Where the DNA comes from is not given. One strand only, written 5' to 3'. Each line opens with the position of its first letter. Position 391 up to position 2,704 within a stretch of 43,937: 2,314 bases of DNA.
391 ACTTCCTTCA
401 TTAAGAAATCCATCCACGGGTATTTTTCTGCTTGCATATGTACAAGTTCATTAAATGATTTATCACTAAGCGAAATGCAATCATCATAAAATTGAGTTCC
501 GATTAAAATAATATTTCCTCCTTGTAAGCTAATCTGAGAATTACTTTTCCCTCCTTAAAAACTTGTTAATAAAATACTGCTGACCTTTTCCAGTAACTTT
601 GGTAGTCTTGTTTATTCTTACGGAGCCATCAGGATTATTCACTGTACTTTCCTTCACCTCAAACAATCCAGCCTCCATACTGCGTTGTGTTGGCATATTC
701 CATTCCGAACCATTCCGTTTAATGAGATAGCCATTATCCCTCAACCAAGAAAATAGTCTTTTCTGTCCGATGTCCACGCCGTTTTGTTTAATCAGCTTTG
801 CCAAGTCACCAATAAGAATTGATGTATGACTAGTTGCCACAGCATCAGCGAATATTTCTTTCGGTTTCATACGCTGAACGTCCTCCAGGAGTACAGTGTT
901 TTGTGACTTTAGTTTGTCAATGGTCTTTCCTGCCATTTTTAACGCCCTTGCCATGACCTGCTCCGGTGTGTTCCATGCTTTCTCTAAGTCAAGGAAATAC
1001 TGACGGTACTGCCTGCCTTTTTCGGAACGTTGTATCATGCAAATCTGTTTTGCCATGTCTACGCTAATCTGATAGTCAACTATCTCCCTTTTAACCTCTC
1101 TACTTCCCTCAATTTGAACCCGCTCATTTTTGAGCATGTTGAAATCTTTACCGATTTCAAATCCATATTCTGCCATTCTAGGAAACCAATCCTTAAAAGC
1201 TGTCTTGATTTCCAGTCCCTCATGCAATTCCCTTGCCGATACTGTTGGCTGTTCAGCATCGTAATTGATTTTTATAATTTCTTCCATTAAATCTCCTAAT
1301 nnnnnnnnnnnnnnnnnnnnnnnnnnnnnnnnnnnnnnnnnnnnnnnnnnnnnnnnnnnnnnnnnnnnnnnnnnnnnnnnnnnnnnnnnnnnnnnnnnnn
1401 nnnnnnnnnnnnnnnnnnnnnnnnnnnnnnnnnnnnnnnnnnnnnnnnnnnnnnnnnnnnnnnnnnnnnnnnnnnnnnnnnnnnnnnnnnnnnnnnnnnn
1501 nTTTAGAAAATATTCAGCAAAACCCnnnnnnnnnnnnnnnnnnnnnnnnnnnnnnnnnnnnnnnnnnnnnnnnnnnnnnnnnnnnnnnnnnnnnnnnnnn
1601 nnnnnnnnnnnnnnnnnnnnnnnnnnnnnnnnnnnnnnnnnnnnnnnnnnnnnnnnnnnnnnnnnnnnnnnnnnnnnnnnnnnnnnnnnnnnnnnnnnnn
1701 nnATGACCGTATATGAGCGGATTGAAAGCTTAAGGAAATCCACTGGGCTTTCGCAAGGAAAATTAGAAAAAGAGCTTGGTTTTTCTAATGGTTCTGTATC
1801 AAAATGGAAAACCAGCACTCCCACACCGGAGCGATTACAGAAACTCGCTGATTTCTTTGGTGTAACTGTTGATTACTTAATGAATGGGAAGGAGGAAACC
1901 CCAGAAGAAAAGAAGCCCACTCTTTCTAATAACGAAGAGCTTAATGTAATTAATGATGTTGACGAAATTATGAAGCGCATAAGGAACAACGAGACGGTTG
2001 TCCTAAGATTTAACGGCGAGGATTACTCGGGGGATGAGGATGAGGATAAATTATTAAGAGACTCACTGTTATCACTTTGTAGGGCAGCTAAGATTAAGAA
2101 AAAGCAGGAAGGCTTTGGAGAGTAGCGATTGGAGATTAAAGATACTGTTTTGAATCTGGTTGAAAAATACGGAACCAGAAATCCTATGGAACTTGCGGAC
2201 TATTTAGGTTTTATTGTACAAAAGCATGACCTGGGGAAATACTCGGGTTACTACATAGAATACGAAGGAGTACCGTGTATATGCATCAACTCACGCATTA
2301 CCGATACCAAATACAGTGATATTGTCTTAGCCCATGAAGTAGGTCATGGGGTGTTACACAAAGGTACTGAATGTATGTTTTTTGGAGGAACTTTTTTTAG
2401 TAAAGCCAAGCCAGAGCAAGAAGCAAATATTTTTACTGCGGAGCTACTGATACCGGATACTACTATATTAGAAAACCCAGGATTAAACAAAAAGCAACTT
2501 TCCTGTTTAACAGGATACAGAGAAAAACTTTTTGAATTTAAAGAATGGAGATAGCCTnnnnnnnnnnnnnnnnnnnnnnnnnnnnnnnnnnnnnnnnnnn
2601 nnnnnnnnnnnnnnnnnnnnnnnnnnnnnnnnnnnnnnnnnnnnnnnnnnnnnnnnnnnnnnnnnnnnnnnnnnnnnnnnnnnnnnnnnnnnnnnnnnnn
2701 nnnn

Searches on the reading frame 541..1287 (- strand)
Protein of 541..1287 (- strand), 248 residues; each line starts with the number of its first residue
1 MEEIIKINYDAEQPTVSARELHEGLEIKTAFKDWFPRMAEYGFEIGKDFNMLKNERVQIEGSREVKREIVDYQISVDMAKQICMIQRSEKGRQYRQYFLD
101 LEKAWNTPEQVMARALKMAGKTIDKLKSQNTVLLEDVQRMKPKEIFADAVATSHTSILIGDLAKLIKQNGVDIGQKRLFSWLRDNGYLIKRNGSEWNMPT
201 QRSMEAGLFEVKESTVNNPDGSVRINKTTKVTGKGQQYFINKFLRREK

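Call 3: search_protein_families(library=pfam, proteins=[window:541-1287:-], max_evalue=0.1)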
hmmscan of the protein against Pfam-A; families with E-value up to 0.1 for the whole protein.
window:541-1287:- (248 aa): 3 families
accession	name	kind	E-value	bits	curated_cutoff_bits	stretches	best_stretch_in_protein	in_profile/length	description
PF03374.19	ANT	-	1.6e-37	128.6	25.3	1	137-244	4-106/108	Phage antirepressor protein KilAC domain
PF08346.17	AntA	-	6.2e-23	81.6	27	1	16-88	1-68/68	AntA/AntB antirepressor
PF07926.17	TPR_MLP1_2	-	0.0071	16.8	36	1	94-139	83-128/129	TPR/MLP1/MLP2-like protein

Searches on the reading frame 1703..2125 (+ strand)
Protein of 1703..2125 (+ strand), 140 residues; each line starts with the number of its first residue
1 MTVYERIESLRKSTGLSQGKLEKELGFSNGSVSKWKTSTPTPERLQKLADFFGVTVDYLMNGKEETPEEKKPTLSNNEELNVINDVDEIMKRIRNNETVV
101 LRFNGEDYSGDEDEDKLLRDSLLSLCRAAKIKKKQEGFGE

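Call 3: search_protein_families(library=pfam, proteins=[window:1703-2125:+], max_evalue=0.1)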
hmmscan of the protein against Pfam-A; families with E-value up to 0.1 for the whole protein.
window:1703-2125:+ (140 aa): 6 families
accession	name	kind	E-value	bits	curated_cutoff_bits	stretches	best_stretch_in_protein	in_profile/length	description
PF01381.28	HTH_3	-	8.7e-11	42.1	23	1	7-59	1-55/55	Helix-turn-helix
PF12844.13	HTH_19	-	6.4e-09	36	30.2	1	4-65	1-64/64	Helix-turn-helix domain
PF13560.12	HTH_31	-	0.00015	22.4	27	1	6-57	5-59/64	Helix-turn-helix domain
PF13443.12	HTH_26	-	0.00033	21.3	22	1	7-57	2-55/63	Cro/C1-type HTH DNA-binding domain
PF04353.18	Rsd_AlgQ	-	0.0033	17.9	35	1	36-124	42-130/150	Regulator of RNA polymerase sigma(70) subunit, Rsd/AlgQ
PF04472.17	SepF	-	0.098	13.3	27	0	80-105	6-31/72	Cell division protein SepF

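Call 4: search_protein_families(library=phrogs, proteins=[window:1703-2125:+], max_evalue=0.1)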
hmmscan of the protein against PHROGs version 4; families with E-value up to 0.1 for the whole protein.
window:1703-2125:+ (140 aa): 21 families
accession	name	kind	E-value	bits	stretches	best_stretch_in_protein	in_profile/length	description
phrog_8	-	transcription regulation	1e-22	82.1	1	1-94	75-166/346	transcriptional regulator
phrog_4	-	transcription regulation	1.9e-13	51.2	1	1-83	135-205/400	transcriptional repressor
phrog_3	-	transcription regulation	4.7e-11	44.1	1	1-95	87-179/430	transcriptional repressor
phrog_2967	-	transcription regulation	5.3e-11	43.5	1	3-93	11-90/225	transcriptional regulator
phrog_18248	-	transcription regulation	6.2e-11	42.9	1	1-66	1-66/264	transcriptional regulator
phrog_2439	-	transcription regulation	4.6e-08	33.3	1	5-92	10-97/367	transcriptional regulator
phrog_2328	-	transcription regulation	8.6e-08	33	1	3-72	16-85/128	transcriptional repressor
phrog_3037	-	transcription regulation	1.4e-06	29.2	1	5-99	29-117/189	transcriptional repressor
phrog_5823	-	transcription regulation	1.4e-05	25.4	1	2-71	6-78/404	transcriptional regulator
phrog_4836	-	transcription regulation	3.8e-05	24.3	1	4-78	77-147/194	CII-like regulator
phrog_2104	-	unknown function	5.9e-05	24.2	1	4-43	41-80/103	-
phrog_7241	-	transcription regulation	0.00027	22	1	7-60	66-121/122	transcriptional regulator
phrog_34939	-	unknown function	0.00029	21.5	1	2-72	9-81/280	-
phrog_1373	-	transcription regulation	0.00038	21.5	1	5-66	66-129/166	transcriptional regulator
phrog_1994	-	DNA, RNA and nucleotide metabolism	0.00041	21.3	1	5-64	2-63/170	DNA binding protein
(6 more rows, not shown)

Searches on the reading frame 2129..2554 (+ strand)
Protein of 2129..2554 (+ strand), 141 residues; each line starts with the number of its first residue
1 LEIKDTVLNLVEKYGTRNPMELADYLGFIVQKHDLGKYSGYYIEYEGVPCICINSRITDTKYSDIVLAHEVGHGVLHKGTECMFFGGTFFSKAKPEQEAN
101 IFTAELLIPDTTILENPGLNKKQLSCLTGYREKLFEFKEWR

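Call 3: search_protein_families(library=pfam, proteins=[window:2129-2554:+], max_evalue=0.1)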
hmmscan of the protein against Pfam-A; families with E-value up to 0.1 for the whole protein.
window:2129-2554:+ (141 aa): 1 family
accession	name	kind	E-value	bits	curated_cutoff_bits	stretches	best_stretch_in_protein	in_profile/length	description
PF06114.19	Peptidase_M78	-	7.2e-15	55.3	22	1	23-115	1-94/123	IrrE N-terminal-like domain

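Call 4: search_protein_families(library=phrogs, proteins=[window:2129-2554:+], max_evalue=0.1)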
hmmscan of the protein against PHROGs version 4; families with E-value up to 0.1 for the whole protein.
window:2129-2554:+ (141 aa): 5 families
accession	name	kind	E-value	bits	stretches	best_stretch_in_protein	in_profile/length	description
phrog_87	-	other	2.4e-17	64.4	1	2-114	20-134/227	metallo-protease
phrog_2439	-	transcription regulation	4.7e-10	39.9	1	37-114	171-246/367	transcriptional regulator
phrog_1914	-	unknown function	0.00042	21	1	66-117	97-151/222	-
phrog_19315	-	unknown function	0.0022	18.1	1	51-115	83-152/348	-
phrog_1516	-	unknown function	0.072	13.7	1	30-114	55-146/227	-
